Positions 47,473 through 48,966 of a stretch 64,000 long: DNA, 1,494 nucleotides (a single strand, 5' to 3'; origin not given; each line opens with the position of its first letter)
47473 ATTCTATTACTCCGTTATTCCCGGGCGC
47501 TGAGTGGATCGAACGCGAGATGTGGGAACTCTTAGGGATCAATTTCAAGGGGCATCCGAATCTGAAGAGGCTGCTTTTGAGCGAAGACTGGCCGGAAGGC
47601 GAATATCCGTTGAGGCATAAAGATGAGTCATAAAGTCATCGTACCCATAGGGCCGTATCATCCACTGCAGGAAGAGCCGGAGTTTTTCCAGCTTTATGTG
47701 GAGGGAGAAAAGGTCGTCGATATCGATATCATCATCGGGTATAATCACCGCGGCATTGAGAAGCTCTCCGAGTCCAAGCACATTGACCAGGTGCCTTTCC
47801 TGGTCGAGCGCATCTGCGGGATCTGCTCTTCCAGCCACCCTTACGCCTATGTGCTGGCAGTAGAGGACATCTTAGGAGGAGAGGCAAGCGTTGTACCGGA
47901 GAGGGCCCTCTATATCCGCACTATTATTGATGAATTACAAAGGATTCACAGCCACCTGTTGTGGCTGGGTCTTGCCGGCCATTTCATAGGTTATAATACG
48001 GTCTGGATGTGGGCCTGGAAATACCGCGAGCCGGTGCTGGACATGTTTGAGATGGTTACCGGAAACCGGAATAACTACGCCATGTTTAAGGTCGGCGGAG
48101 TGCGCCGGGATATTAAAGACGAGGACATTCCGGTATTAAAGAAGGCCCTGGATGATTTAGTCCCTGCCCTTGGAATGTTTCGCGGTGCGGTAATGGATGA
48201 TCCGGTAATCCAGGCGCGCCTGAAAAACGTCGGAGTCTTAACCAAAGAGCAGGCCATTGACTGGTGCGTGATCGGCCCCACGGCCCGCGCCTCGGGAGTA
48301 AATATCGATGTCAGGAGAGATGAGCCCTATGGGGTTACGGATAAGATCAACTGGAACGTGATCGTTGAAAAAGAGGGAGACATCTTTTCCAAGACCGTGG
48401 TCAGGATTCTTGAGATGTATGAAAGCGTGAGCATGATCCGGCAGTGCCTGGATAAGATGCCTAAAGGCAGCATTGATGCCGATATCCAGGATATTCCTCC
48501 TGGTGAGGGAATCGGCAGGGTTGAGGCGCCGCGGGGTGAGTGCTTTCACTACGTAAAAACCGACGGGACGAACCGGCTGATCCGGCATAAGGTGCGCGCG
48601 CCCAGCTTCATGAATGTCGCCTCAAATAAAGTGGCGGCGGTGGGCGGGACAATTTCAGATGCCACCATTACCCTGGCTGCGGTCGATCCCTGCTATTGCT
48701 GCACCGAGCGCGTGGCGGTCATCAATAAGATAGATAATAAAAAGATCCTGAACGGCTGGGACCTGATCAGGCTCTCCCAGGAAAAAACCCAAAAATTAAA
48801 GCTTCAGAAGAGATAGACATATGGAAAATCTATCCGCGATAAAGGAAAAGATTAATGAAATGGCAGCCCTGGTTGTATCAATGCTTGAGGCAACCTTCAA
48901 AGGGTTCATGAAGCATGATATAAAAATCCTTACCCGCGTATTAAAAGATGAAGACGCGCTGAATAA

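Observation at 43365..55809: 17-gene energy-converting group-4 [NiFe] hydrogenase with a complete Mrp antiporter module and an AsrAB/HydBG-like NAD(P)H input module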

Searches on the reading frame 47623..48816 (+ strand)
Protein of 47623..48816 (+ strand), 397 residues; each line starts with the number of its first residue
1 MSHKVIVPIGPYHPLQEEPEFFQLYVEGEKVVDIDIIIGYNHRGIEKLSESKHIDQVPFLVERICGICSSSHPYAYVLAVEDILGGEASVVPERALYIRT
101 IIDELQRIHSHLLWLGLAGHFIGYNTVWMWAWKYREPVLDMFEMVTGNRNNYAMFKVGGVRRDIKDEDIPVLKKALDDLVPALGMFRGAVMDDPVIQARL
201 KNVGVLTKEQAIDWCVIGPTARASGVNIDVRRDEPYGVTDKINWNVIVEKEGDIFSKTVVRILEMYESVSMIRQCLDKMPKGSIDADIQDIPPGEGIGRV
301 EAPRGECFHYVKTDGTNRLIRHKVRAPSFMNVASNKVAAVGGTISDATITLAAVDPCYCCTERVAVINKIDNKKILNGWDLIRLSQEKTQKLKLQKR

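Call 3: search_protein_families(library=pfam, proteins=[window:47623-48816:+], max_evalue=0.01)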
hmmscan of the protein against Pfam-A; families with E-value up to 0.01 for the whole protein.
window:47623-48816:+ (397 aa): 2 families
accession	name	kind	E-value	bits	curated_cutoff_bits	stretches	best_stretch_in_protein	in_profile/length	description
PF00346.24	Complex1_49kDa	-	4.5e-68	229.7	24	2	122-287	2-167/271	Respiratory-chain NADH dehydrogenase, 49 Kd subunit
PF00374.24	NiFeSe_Hases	-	4.8e-15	55.9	25.8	1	43-114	1-69/508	Nickel-dependent hydrogenase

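Call 7: search_protein_families(library=ncbifam, proteins=[window:47623-48816:+], max_evalue=0.001)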
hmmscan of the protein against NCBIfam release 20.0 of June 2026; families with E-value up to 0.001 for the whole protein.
window:47623-48816:+ (397 aa): 15 families
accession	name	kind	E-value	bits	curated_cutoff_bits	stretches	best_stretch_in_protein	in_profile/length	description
NF004739.1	PRK06075.1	equivalog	7.9e-96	321.1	360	2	7-286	3-279/384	NADH-quinone oxidoreductase subunit D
TIGR01962.1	NuoD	equivalog_domain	1.1e-85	287.8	459.35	2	4-289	2-284/386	NADH dehydrogenase (quinone) subunit D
NF040602.1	F420_dehyd_FpoD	exception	1.3e-80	271.2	600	1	3-361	6-370/372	F420H2 dehydrogenase subunit FpoD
NF008974.0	PRK12322.1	equivalog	6.3e-78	262.3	522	1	4-356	6-359/366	NADH-quinone oxidoreductase subunit D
NF009808.0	PRK13292.1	equivalog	9.1e-70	235.5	1156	2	4-283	407-683/791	NADH-quinone oxidoreductase subunit B/C/D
NF008728.0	PRK11742.1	equivalog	1.5e-62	211.8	840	2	6-287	216-494/598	NADH-quinone oxidoreductase subunit C/D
NF005649.0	PRK07415.1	equivalog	1.6e-60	205.2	583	1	3-285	9-289/394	NAD(P)H-quinone oxidoreductase subunit H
TIGR03295.1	frhA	equivalog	6.1e-20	71.5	392.5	2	43-162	41-164/412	coenzyme F420 hydrogenase subunit alpha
NF033181.1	NiFeSe_hydrog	equivalog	6.8e-17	61.5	600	2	25-114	21-106/507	nickel-dependent hydrogenase large subunit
NF045518.1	H2_NiFeSe_large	exception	2.4e-14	53.1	780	2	23-113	19-105/485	NiFeSe hydrogenase large subunit HysA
NF041785.2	VhuA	equivalog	7.1e-13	47.9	800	1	31-114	28-107/418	F420-non-reducing hydrogenase Vhu subunit A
NF040828.1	sulfhyd_ShyA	equivalog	1.2e-11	44.1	700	1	25-139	20-133/415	NAD(P)-dependent hydrogenase/sulfhydrogenase 2 subunit alpha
NF007778.0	PRK10467.1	equivalog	9.5e-09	34.1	969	1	39-113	35-106/567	hydrogenase 2 large subunit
NF007550.0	PRK10170.1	equivalog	1.1e-07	30.7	1101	1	27-114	38-122/597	Ni/Fe-hydrogenase large subunit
NF040832.1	sulfhyd_HydA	equivalog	0.00033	19.9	880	0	27-136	26-132/426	NADPH-dependent hydrogenase/sulfhydrogenase 1 subunit alpha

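Call 8: find_homologous_proteins(query=window:47623-48816:+, max_evalue=1e-20)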
Query window:47623-48816:+ (397 aa): 7993 proteins with E <= 1e-20 among 8000 candidates; the best 120 are listed.
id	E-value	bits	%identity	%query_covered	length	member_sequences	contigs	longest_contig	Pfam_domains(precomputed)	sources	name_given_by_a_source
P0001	2.1e-270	914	100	100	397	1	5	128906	PF00374.25,PF00346.25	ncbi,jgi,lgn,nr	ncbi:MAG: NADH:ubiquinone oxidoreductase [Candidatus Omnitrophica bacterium]|nr:NADH:ubiquinone oxid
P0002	7.4e-251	850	91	99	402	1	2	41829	PF00374.25,PF00346.25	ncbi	-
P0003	1.6e-248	842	89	99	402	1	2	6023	PF00374.25,PF00346.25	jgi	-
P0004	1.6e-247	839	89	99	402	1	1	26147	PF00374.25,PF00346.25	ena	-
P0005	1.7e-247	839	90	99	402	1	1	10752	PF00374.25,PF00346.25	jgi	-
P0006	4.1e-247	837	89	99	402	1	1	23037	PF00374.25,PF00346.25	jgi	-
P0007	6.2e-247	837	89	99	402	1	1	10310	PF00374.25,PF00346.25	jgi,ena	-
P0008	7.8e-247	836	89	99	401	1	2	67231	PF00374.25,PF00346.25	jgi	jgi:NADH-quinone oxidoreductase subunit D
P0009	1.2e-246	836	90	99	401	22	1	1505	PF00374.25,PF00346.25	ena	-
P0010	1.1e-245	833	88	99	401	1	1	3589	PF00374.25,PF00346.25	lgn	-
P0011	1.3e-245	832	88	99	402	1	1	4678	PF00374.25,PF00346.25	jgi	jgi:membrane-bound hydrogenase subunit alpha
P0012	1.3e-245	832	89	99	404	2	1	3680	PF00374.25,PF00346.25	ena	-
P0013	2.3e-245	832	88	99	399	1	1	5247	PF00374.25,PF00346.25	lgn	-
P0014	4.4e-245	831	88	99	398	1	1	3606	PF00374.25,PF00346.25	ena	-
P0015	8.6e-245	830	88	99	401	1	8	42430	PF00374.25,PF00346.25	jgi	jgi:NADH-quinone oxidoreductase subunit D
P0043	1.2e-241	819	86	99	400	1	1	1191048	PF00374.25,PF00346.25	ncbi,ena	-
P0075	8.9e-240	813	86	99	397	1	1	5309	PF00374.25,PF00346.25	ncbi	ncbi:MAG: nickel-dependent hydrogenase large subunit [Deltaproteobacteria bacterium]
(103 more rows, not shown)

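Call 10: search_solved_structures(query=window:47623-48816:+, max_evalue=1e-10, show_alignments=2)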
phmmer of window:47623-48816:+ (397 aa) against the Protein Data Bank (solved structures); distinct sequences matched with E-value up to 1e-10: 69 (the best 60 are shown).
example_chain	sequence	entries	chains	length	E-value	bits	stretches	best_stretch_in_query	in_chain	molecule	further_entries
6cfw_L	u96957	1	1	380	1.8e-85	290.2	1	5-363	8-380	Membrane-bound hydrogenase subunit alpha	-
7z0s_E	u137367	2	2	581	2.7e-74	253.4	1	6-387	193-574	Formate hydrogenlyase subunit 5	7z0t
2fug_4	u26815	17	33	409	6.3e-62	212.7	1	7-295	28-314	NADH-quinone oxidoreductase chain 4 | NADH-QUINONE OXIDOREDUCTASE SUBUNIT 4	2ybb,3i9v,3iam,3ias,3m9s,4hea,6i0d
7q5y_B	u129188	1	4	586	2.4e-60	207.4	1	5-287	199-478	NADH-quinone oxidoreductase subunit C/D 2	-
6hum_H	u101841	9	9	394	9.9e-53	182.4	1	4-284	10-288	NAD(P)H-quinone oxidoreductase subunit H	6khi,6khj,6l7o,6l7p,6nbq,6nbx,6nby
7arc_D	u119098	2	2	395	8.2e-50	172.8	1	7-303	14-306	ND7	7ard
9grx_H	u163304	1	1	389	2.2e-49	171.4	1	5-284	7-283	NAD(P)H-quinone oxidoreductase subunit H, chloroplastic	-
7eu3_H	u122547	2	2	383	2.6e-49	171.1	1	6-284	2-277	NAD(P)H-quinone oxidoreductase subunit H, chloroplastic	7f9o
8e9g_D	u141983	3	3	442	8e-49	169.5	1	3-284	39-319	NADH-quinone oxidoreductase subunit D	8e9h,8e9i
9f5x_E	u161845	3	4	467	2.5e-48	167.9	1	8-294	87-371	NADH:ubiquinone oxidoreductase 49 kD subunit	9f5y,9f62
7wfg_H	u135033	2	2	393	6.1e-48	166.6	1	5-284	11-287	NAD(P)H-quinone oxidoreductase subunit H, chloroplastic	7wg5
6u8y_L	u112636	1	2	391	1.4e-46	162.2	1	10-357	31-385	NADH dehydrogenase subunit D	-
7awt_D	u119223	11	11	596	3.2e-46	160.9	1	7-289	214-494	NADH-quinone oxidoreductase subunit C/D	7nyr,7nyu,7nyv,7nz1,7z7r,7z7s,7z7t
6h8k_C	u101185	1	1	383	3.3e-46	160.9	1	7-287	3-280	NUCM protein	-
9taj_C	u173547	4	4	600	3.3e-46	160.9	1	7-289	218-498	NADH-quinone oxidoreductase subunit C/D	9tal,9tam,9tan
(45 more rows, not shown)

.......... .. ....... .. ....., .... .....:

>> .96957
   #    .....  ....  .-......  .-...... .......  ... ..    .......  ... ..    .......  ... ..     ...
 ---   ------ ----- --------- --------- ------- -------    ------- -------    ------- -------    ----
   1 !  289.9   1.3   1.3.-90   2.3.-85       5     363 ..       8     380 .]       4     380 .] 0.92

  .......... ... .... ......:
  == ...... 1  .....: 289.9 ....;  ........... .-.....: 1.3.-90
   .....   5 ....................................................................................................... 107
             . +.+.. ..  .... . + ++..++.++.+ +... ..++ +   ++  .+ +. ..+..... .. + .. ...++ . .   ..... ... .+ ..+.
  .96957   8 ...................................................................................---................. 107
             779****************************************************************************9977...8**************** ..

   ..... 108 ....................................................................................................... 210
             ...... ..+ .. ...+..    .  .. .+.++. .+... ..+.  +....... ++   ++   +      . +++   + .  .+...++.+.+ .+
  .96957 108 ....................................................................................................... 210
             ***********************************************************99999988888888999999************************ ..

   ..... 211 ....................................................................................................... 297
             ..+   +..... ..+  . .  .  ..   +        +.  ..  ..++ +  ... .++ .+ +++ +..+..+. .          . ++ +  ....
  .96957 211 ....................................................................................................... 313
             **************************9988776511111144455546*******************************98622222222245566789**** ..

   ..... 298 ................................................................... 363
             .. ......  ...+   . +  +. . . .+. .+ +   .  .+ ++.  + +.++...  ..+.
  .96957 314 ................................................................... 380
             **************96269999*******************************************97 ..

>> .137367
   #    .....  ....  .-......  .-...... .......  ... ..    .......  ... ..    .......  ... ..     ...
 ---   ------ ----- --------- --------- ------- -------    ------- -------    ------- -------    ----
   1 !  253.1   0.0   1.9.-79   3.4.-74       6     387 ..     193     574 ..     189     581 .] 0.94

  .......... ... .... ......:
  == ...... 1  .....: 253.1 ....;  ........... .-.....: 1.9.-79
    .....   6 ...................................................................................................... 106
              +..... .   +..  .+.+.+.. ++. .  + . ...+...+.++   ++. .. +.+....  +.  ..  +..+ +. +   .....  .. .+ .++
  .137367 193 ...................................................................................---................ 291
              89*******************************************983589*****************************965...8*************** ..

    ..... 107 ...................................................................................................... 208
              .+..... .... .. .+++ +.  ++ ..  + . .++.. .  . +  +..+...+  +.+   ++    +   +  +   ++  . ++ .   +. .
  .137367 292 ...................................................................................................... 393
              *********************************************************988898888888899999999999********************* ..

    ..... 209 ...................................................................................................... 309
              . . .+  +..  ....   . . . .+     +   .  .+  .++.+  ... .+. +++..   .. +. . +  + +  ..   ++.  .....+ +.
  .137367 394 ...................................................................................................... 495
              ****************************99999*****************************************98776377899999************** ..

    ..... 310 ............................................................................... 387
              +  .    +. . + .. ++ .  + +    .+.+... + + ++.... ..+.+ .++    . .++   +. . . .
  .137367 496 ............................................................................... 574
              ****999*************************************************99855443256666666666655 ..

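Call 14: find_encoding_contigs(protein=P0001, flank=10000, max_places=3)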
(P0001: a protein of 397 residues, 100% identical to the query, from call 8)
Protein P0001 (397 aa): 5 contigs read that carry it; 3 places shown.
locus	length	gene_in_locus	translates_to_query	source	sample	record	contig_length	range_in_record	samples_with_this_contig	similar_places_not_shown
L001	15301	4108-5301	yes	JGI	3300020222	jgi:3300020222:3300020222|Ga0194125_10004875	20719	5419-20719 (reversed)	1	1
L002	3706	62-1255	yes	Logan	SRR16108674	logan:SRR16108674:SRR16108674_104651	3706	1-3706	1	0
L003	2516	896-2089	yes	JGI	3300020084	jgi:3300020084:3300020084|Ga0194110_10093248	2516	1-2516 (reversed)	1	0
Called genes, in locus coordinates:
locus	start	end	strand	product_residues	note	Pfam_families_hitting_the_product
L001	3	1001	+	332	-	?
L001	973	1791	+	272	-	PF00970:FAD_binding_6 (weak), PF00175:NAD_binding_1, PF10418:DHODB_Fe-S_bind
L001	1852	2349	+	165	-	PF12837:Fer4_6 (faint), PF12838:Fer4_7 (faint), PF13187:Fer4_9 (faint), PF13247:Fer4_11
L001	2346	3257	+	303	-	PF00146:NADHdh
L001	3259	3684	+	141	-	PF01058:Oxidored_q6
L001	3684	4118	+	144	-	PF00329:Complex1_30kDa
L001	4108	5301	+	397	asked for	PF00374:NiFeSe_Hases, PF00346:Complex1_49kDa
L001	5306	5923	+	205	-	PF01895:PhoU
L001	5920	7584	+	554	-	PF00361:Proton_antipo_M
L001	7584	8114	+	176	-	PF13244:MbhD, PF20501:MbhE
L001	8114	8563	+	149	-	PF04039:MnhB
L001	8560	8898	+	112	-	PF00420:Oxidored_q2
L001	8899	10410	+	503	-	PF00662:Proton_antipo_N, PF10125:NADHdeh_related, PF00361:Proton_antipo_M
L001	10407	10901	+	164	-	PF01899:MNHE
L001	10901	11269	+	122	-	PF04066:MrpF_PhaF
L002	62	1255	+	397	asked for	PF00374:NiFeSe_Hases, PF00346:Complex1_49kDa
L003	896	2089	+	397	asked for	PF00374:NiFeSe_Hases, PF00346:Complex1_49kDa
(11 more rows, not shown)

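Call 24: find_encoding_contigs(protein=P0043, flank=10000, max_places=1)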
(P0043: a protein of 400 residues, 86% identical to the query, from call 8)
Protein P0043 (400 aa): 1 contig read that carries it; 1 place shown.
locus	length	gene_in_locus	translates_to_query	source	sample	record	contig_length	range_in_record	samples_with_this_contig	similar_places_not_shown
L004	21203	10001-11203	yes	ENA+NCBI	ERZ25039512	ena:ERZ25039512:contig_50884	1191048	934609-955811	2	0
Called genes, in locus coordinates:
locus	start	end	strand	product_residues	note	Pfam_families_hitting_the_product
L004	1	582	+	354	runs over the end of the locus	PF02540:NAD_synthase (weak), PF03054:tRNA_Me_trans, PF06508:QueC (faint), PF20259:tRNA_Me_trans_M, PF20258:tRNA_Me_trans_C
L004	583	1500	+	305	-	PF02445:NadA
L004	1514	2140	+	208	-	PF00849:PseudoU_synth_2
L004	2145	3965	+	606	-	-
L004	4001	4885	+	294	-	PF00294:PfkB, PF08543:Phos_pyr_kin (weak)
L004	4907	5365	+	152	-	PF09424:YqeY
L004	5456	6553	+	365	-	PF17179:Fer4_22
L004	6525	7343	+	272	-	PF00970:FAD_binding_6 (weak), PF00175:NAD_binding_1, PF10418:DHODB_Fe-S_bind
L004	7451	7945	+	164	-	PF12838:Fer4_7 (faint), PF13247:Fer4_11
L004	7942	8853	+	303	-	PF00146:NADHdh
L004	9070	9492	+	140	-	PF01058:Oxidored_q6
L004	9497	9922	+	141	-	PF00329:Complex1_30kDa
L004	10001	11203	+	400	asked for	PF00374:NiFeSe_Hases, PF00346:Complex1_49kDa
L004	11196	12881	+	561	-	PF00361:Proton_antipo_M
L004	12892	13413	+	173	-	PF13244:MbhD, PF20501:MbhE (weak)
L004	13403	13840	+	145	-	PF04039:MnhB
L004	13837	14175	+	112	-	PF00420:Oxidored_q2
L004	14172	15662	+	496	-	PF00662:Proton_antipo_N (weak), PF10125:NADHdeh_related, PF00361:Proton_antipo_M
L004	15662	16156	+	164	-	PF01899:MNHE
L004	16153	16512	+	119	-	PF04066:MrpF_PhaF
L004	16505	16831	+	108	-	PF03334:PhaG_MnhG_YufB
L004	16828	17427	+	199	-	PF12797:Fer4_2 (faint), PF00037:Fer4 (weak), PF12837:Fer4_6 (weak), PF13237:Fer4_10, PF14697:Fer4_21, PF12838:Fer4_7, PF13187:Fer4_9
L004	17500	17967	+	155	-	PF01471:PG_binding_1, PF08823:PG_binding_2 (weak)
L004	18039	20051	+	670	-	PF00027:cNMP_binding, PF01734:Patatin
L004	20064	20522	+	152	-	-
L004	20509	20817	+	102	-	-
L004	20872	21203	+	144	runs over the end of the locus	PF01750:HycI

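Call 25: find_encoding_contigs(protein=P0075, flank=10000, max_places=1)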
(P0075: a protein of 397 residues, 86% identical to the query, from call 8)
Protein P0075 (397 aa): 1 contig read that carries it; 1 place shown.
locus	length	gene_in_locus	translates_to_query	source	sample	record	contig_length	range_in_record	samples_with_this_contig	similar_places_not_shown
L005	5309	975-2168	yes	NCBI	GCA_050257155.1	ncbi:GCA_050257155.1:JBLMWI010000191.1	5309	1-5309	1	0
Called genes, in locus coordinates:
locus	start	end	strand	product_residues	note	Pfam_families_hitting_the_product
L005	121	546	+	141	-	PF01058:Oxidored_q6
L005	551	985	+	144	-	PF00329:Complex1_30kDa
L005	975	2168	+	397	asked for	PF00374:NiFeSe_Hases, PF00346:Complex1_49kDa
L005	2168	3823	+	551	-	PF00361:Proton_antipo_M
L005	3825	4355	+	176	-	PF13244:MbhD, PF20501:MbhE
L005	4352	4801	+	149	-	PF04039:MnhB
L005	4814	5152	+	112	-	PF00420:Oxidored_q2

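Call 29: find_related_loci(query=window:47623-48816:+, collection=genome_contigs, flank=10000)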
Query window:47623-48816:+ (397 aa) in genome_contigs; peptide patterns used: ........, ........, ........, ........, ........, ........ (x = any residue, [..] = any of these).
599 stretches matched a pattern (row limit reached: there are more); 439 encode a relative of the query (tblastn E <= 1e-3); the best 80 are kept; 80 distinct loci.
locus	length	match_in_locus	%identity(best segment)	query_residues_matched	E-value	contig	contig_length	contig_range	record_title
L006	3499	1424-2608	89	1-395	0e+0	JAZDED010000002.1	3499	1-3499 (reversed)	MAG: Candidatus Omnitrophota bacterium isolate MEGAHIT-group-0.121 k141_1093721, whole genome shotgun sequence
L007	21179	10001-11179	89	1-393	0e+0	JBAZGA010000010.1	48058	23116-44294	MAG: Candidatus Omnitrophota bacterium isolate SO_2017_LW3_33 NODE_1586_length_48058_cov_1.224552_LW162_2017, whole geno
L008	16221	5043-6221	89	1-393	0e+0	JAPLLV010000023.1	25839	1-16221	MAG: Candidatus Omnitrophota bacterium isolate LacPavin_0920_WC90_MAG_47_10 LacPavin_0920_WC90_scaffold_713648, whole ge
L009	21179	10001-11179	87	1-393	0e+0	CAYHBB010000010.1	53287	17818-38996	MAG TPA_asm: uncultured Planctomycetales bacterium isolate ERP119294_co2_534 genome assembly, contig: k141_1064675, whol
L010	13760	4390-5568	87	1-393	0e+0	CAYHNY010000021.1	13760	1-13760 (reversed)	MAG TPA_asm: uncultured Planctomycetales bacterium isolate ERP119705_co14_517 genome assembly, contig: NODE_5382_length_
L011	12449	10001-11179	87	1-393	0e+0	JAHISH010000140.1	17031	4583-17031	MAG: Candidatus Omnitrophota bacterium isolate MM_PC_MetaG.mb.163 MM_PC_MetaG.mb.163_k141_942383, whole genome shotgun s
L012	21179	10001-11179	86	1-393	0e+0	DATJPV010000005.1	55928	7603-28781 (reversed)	MAG TPA_asm: Patescibacteria group bacterium isolate SMAG_U14922 k141_1991008, whole genome shotgun sequence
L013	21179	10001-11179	86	1-393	0e+0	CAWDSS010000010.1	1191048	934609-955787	MAG: Candidatus Omnitrophota bacterium isolate MFD03726.bin.2.139 genome assembly, contig: contig_50884, whole genome sh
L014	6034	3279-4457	88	1-393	0e+0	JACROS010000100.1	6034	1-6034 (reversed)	MAG: Candidatus Omnitrophota bacterium isolate NC_groundwater_1967_Pr3_S-0.2um_38_3 scaffold_887714, whole genome shotgu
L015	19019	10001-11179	87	1-393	0e+0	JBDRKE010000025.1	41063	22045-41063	MAG: Candidatus Omnitrophota bacterium isolate MEGAHIT-group-1.695 k141_4693168, whole genome shotgun sequence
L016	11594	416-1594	86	1-393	0e+0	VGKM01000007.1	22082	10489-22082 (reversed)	MAG: Candidatus Omnitrophota bacterium isolate K_DeepCast_150m_m1_084 K_DeepCast_150m_m1_084_Ga0194126_10004226, whole g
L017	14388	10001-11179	86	1-393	0e+0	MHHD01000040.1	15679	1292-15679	MAG: Omnitrophica WOR_2 bacterium RIFCSPLOWO2_12_FULL_51_8 rifcsplowo2_12_scaffold_30015, whole genome shotgun sequence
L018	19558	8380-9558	86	1-393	0e+0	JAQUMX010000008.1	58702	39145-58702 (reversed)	MAG: Candidatus Omnitrophota bacterium isolate STD1_164 NODE_1007_length_58702_cov_5.526470_Sandtown_D1, whole genome sh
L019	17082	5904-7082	85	1-393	0e+0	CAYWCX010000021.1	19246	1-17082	MAG TPA_asm: uncultured Planctomycetales bacterium isolate SRP098346_co1_343 genome assembly, contig: NODE_2772_length_1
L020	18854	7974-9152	86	1-393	0e+0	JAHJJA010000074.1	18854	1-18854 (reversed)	MAG: Candidatus Omnitrophota bacterium isolate Modern_marine_rock_biofilm.mb.15 Modern_marine_rock.mb.15_k141_427539, wh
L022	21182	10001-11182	85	1-393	0e+0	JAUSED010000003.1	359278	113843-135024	MAG: Candidatus Omnitrophota bacterium isolate E14_maxbin.165 E14_k141_1203418, whole genome shotgun sequence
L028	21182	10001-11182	84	1-393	0e+0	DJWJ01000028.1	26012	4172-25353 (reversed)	MAG TPA_asm: Candidatus Omnitrophica bacterium UBA6233 UBA6233_contig_41671, whole genome shotgun sequence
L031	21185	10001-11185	83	1-393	0e+0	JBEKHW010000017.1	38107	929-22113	MAG: Candidatus Omnitrophota bacterium isolate SPRUCE 286 SPRUCE_286_17, whole genome shotgun sequence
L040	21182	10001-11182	84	1-393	0e+0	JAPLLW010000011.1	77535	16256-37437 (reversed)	MAG: Candidatus Omnitrophota bacterium isolate LacPavin_0419_WC70L_MAG_40_11 LacPavin_0419_WC70L_scaffold_440831, whole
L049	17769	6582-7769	81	1-396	0e+0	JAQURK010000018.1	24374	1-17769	MAG: Candidatus Omnitrophota bacterium isolate STD1_71 NODE_4414_length_24374_cov_4.202046_Sandtown_D1, whole genome sho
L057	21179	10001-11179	79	1-393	0e+0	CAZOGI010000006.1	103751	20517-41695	MAG TPA_asm: uncultured Planctomycetales bacterium isolate binchicken_co115_127 genome assembly, contig: NODE_364_length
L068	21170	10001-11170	79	1-393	0e+0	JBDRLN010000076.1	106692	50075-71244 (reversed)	MAG: Candidatus Omnitrophota bacterium isolate MEGAHIT-group-1.780 k141_14057231, whole genome shotgun sequence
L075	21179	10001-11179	76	1-396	0e+0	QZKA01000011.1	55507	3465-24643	MAG: Candidatus Omnitrophota bacterium isolate SURF_25 Ga0104751_1000746, whole genome shotgun sequence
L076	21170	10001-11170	77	1-393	0e+0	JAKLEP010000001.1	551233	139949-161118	MAG: Candidatus Omnitrophota bacterium isolate RA.bin136 RA.bin136_1, whole genome shotgun sequence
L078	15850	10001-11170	77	1-393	0e+0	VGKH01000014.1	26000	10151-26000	MAG: Candidatus Omnitrophota bacterium isolate K_DeepCast_250m_m2_027 K_DeepCast_250m_m2_027_Ga0194125_10003349, whole g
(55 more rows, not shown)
